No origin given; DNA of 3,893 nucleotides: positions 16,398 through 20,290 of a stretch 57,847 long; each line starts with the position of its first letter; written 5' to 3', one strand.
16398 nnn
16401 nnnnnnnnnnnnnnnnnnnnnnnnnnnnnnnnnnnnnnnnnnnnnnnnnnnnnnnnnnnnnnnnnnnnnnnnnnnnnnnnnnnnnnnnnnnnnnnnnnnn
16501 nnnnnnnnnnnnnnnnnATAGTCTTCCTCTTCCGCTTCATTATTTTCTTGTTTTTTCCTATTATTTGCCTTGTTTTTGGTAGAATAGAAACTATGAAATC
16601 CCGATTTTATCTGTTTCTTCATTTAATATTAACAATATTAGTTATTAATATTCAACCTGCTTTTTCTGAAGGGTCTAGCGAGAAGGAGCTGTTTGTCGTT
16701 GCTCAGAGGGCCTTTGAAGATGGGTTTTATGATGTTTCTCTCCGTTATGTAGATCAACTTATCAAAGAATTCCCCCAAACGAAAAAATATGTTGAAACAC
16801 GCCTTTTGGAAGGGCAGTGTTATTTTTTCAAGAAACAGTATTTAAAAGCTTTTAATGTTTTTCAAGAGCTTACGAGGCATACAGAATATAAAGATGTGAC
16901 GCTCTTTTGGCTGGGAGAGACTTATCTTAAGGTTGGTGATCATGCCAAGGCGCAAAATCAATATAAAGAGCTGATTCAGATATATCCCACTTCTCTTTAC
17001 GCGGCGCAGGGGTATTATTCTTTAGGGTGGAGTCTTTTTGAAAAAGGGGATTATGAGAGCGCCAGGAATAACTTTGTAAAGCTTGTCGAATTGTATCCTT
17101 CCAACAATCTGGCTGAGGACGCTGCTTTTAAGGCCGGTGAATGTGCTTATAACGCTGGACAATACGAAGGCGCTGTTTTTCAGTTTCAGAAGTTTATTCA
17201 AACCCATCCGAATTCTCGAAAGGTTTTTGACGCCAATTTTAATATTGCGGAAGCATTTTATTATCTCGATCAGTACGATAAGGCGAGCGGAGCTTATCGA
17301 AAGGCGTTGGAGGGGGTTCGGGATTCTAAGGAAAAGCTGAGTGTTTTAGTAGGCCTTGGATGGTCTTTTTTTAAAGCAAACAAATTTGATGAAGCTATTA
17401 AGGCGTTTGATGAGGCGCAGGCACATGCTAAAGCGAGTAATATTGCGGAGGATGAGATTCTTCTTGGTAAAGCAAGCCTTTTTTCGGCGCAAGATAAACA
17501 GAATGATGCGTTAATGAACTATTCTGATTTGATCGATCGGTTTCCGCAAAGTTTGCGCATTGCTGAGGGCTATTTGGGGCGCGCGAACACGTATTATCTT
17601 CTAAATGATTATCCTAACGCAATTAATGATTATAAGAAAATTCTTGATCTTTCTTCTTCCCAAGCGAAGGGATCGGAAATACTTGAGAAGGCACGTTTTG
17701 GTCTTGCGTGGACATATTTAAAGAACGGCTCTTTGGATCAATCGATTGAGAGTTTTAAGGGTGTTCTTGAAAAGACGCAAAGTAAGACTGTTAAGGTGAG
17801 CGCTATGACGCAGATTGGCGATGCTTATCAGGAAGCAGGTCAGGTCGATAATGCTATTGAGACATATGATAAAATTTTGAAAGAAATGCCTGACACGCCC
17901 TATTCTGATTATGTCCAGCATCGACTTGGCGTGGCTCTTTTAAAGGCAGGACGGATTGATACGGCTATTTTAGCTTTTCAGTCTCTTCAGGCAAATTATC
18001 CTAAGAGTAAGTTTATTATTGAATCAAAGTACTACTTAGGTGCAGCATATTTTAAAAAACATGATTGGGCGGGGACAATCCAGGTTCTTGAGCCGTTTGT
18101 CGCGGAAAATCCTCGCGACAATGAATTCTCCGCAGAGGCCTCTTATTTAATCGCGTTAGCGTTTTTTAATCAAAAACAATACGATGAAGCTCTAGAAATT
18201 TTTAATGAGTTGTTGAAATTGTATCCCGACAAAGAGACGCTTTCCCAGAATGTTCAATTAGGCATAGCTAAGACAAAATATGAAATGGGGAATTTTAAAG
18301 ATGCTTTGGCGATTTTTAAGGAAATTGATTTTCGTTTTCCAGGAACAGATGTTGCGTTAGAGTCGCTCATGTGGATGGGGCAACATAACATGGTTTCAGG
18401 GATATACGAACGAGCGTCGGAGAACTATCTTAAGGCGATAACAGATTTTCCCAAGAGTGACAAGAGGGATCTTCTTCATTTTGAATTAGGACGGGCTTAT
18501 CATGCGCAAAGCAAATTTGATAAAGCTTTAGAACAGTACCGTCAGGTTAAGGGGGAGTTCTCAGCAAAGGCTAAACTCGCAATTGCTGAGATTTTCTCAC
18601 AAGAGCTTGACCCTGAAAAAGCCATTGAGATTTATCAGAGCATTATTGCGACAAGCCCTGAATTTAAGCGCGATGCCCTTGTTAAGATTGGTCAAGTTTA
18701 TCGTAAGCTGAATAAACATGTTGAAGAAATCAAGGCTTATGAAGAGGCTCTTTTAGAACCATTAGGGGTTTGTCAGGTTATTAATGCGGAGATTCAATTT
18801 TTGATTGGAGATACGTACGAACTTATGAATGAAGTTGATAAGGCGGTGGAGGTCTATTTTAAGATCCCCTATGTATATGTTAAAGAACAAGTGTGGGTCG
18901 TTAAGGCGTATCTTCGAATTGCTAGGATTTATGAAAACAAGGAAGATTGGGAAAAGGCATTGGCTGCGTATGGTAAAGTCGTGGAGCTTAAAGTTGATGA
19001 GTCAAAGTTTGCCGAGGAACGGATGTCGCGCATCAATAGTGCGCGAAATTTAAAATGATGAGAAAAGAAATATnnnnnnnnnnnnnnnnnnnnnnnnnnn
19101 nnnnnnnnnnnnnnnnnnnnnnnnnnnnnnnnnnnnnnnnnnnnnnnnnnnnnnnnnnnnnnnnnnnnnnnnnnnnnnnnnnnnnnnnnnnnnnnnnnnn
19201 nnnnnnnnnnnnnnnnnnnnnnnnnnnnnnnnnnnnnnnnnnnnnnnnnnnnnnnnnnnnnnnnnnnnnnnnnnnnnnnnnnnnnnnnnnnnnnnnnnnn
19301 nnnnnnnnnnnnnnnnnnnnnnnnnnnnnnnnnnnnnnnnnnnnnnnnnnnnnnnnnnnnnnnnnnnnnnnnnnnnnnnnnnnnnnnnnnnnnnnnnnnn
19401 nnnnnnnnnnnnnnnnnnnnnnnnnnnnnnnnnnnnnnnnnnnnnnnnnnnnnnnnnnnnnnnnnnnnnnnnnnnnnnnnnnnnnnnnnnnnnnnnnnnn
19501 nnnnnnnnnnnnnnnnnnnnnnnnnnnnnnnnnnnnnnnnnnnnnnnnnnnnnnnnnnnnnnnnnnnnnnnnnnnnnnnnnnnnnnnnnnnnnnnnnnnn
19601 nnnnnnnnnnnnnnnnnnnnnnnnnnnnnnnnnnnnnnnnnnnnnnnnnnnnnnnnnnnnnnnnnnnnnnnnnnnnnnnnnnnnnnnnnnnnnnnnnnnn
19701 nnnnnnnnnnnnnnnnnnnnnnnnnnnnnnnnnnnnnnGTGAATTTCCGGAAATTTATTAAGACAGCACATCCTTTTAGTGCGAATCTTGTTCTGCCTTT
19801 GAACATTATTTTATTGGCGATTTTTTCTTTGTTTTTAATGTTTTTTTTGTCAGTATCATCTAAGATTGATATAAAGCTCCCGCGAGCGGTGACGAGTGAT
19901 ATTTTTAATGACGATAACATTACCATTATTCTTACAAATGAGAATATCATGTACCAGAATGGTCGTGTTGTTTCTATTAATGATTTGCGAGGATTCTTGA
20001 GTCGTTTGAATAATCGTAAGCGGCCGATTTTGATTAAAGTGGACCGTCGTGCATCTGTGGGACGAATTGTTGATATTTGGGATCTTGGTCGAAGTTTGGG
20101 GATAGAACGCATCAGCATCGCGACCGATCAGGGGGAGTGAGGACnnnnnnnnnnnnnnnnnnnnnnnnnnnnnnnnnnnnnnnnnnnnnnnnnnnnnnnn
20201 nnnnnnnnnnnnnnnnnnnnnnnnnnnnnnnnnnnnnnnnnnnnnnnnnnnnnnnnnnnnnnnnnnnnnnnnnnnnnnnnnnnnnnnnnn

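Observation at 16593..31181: An Exb/Tol-like membrane module is packed tightly against a PilMNOPQ-PilB-PilC-pilin machine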

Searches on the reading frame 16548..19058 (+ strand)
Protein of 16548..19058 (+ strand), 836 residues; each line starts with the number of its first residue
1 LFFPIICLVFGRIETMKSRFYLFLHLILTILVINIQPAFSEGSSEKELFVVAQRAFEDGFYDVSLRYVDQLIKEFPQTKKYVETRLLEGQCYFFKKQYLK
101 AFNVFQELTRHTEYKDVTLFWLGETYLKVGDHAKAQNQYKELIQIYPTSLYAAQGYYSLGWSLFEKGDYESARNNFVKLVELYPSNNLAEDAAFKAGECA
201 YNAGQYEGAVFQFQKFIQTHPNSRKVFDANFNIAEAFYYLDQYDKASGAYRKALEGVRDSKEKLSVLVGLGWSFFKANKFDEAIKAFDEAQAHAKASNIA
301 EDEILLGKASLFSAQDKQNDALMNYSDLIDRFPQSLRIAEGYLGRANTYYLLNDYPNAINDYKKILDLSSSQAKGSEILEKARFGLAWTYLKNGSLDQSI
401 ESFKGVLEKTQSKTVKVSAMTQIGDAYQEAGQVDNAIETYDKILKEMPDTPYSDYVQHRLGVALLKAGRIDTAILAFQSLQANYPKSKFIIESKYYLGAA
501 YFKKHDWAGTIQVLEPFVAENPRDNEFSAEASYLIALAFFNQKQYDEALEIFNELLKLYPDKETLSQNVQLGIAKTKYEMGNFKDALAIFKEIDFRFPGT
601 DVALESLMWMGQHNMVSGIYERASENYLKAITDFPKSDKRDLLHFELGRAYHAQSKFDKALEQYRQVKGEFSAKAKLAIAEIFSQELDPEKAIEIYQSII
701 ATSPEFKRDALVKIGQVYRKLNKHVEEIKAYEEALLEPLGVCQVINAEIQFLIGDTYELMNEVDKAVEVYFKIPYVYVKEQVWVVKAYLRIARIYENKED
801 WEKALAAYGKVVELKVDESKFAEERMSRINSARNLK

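Call 4: search_protein_families(library=pfam, proteins=[window:16548-19058:+], max_evalue=0.01)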
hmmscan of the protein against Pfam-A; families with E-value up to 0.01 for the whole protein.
window:16548-19058:+ (836 aa): 39 families (the best 25 are shown)
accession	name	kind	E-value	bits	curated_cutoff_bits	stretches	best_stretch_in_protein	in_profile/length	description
PF13174.12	TPR_6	-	1.4e-72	235.9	26.3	6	530-561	1-32/33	Tetratricopeptide repeat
PF07719.23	TPR_2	-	3.1e-70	227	27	6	529-561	1-33/34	Tetratricopeptide repeat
PF00515.34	TPR_1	-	1.1e-58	193.2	27.8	6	339-369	1-31/34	Tetratricopeptide repeat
PF13424.12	TPR_12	-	3.7e-53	178.1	30.1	6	119-184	6-76/77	Tetratricopeptide repeat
PF13432.12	TPR_16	-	2.8e-50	168.7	32.7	5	500-561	6-63/65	Tetratricopeptide repeat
PF13181.12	TPR_8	-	1.1e-45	150.3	25.7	3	153-186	1-34/34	Tetratricopeptide repeat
PF13428.12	TPR_14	-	2.3e-45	148.8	23.5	1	530-561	2-33/44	Tetratricopeptide repeat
PF14559.12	TPR_19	-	1.7e-40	137.6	25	3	542-599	4-57/68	Tetratricopeptide repeat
PF13176.12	TPR_7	-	4.6e-30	101.5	27.9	1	787-819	1-33/36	Tetratricopeptide repeat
PF12895.13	ANAPC3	-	2.4e-22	79.4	27.2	1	522-592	15-81/82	Anaphase-promoting complex, cyclosome, subunit 3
PF13525.12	YfiO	-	1.4e-21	77.6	25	4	464-544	15-94/203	Outer membrane lipoprotein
PF09976.15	TPR_21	-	2.8e-19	70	25.5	3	101-261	24-180/193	Tetratricopeptide repeat-like domain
PF13414.12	TPR_11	-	5.2e-18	64.9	26.8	0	347-373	2-28/42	TPR repeat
PF13431.12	TPR_17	-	1.4e-16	59.7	24.4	0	139-173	2-33/34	Tetratricopeptide repeat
PF13374.12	TPR_10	-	1.3e-14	54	27.5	0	535-558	8-31/42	Tetratricopeptide repeat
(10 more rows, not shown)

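Call 67: search_protein_families(library=ncbifam, proteins=[window:16593-19058:+], max_evalue=0.001)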
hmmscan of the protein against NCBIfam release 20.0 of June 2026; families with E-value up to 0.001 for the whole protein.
window:16593-19058:+ (821 aa): 33 families (the best 25 are shown)
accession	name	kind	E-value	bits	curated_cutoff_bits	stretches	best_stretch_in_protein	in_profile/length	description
TIGR02795.1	tol_pal_ybgF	equivalog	9.8e-79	261.7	90.1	8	141-237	5-101/119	tol-pal system protein YbgF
TIGR03302.1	OM_YfiO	subfamily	4.4e-43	147.5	81.4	5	138-242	33-138/239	outer membrane protein assembly factor BamD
NF040959.1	MamA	equivalog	1.1e-39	136.1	200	6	443-577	75-198/204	magnetosome protein MamA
NF052312.1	T9SS_PorW_SprE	equivalog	2e-38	132.6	250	5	509-720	99-317/716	type IX secretion system periplasmic lipoprotein PorW/SprE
TIGR02917.1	PEP_TPR_lipo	equivalog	1.1e-36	126.1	312.2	4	444-690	572-802/899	XrtA/PEP-CTERM system TPR-repeat protein PrsT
NF008068.0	PRK10803.1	equivalog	1.4e-22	80.9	383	2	449-550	152-253/263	cell division protein CpoB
NF047507.1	TPR_BatC_Lepto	exception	1.6e-22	80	175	2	376-435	69-129/214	TPR repeat-containing protein BatC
NF047371.1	FlcA_CTERM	equivalog_domain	4.2e-21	75.1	300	3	135-248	440-543/646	periplasmic flagellar collar protein FlcA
TIGR02552.1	LcrH_SycD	equivalog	6.7e-21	74.4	104.8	1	140-244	20-118/136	SycD/LcrH family type III secretion system chaperone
NF008757.0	PRK11788.1-5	equivalog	3.5e-19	69.2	363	2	374-583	44-245/388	lipopolysaccharide assembly protein LapB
TIGR03939.1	PGA_TPR_OMP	equivalog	6.2e-19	67.7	366.65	2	504-594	76-162/800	poly-beta-1,6 N-acetyl-D-glucosamine export porin PgaA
NF033920.0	C39_PA2778_fam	equivalog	1.7e-15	57.2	150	0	149-240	167-252/255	PA2778 family cysteine peptidase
NF052230.1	T9SS_PorE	exception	3.2e-15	55.4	600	2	176-289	19-131/648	PorE family type IX secretion system protein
NF033762.1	social_mot_Tgl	equivalog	4.7e-15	55.6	225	1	330-468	106-233/252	social motility TPR repeat lipoprotein Tgl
NF008755.0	PRK11788.1-3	equivalog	4.1e-14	52.7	430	2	375-580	46-242/388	lipopolysaccharide assembly protein LapB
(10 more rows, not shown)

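Call 94: search_protein_families(library=padloc, proteins=[window:16593-19058:+], max_evalue=0.01)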
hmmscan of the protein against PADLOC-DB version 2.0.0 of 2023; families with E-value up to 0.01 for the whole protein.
window:16593-19058:+ (821 aa): 1 family
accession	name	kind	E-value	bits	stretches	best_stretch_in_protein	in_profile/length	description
PDLC01171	TPR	-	0.00012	19.3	0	387-458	127-197/504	TPR repeats containing protein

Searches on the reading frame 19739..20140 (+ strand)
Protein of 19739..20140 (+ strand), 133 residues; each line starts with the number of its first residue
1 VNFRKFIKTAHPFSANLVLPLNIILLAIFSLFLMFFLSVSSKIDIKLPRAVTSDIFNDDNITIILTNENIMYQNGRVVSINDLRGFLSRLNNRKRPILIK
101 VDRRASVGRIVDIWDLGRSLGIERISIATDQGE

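Call 4: search_protein_families(library=pfam, proteins=[window:19739-20140:+], max_evalue=0.01)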
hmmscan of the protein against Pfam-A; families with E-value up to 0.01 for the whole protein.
window:19739-20140:+ (133 aa): 1 family
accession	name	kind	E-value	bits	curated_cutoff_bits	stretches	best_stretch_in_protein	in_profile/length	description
PF02472.21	ExbD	-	3.1e-14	53.6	25.4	1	23-130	16-126/128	Biopolymer transport protein ExbD/TolR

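Call 9: search_protein_families(library=ncbifam, proteins=[window:19739-20140:+], max_evalue=0.01)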
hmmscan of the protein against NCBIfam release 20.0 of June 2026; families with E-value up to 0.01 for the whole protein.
window:19739-20140:+ (133 aa): 2 families
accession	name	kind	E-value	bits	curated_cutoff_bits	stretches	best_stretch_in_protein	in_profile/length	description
TIGR02804.1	ExbD_2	equivalog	4.9e-10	39.8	123.45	1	23-130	14-120/121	TonB system transport protein ExbD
TIGR02801.1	tolR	equivalog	1.6e-05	25.5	127.3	1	20-129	9-128/129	protein TolR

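Call 28: search_solved_structures(query=window:19739-20140:+, max_evalue=1, show_alignments=3)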
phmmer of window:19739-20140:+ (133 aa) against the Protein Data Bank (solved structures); distinct sequences matched with E-value up to 1: 0.

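Call 83: find_related_loci(query=A7, collection=metagenome_contigs, flank=8000)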
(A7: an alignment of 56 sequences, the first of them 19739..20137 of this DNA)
Query A7 (133 aa) in metagenome_contigs; peptide patterns used: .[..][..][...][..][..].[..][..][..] (x = any residue, [..] = any of these).
251 stretches matched a pattern; 228 encode a relative of the query (tblastn E <= 1e-3); the best 80 are kept; 80 distinct loci.
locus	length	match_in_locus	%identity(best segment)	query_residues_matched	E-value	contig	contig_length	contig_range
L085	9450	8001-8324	54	28-131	6e-37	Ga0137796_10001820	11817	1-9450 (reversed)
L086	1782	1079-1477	45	1-133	6e-37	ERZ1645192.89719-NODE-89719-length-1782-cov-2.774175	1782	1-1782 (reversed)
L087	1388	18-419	49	1-133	5e-37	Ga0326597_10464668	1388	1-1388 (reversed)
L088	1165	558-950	48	1-130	7e-37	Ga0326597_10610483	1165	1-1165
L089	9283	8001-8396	49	3-133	1e-35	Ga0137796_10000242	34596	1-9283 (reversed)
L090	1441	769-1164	48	1-131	2e-36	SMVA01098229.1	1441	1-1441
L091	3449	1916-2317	46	1-133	1e-35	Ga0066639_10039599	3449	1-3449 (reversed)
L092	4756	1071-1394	56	28-131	7e-36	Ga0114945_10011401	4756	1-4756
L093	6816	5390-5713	56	28-131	8e-36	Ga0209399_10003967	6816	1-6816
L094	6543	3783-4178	47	1-131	1e-35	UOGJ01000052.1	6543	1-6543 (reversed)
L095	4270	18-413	44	1-131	9e-36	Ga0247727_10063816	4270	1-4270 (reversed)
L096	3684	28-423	44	1-131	2e-35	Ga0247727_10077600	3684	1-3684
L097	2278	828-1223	48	1-131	5e-35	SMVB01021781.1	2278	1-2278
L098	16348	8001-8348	50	16-131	8e-35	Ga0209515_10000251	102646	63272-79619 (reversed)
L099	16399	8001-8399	47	1-132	1e-34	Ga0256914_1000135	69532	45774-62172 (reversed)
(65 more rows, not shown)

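Call 94: search_protein_families(library=padloc, proteins=[window:19739-20140:+], max_evalue=0.01)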
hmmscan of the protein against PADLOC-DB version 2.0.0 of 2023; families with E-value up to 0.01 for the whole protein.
window:19739-20140:+ (133 aa): 0 families
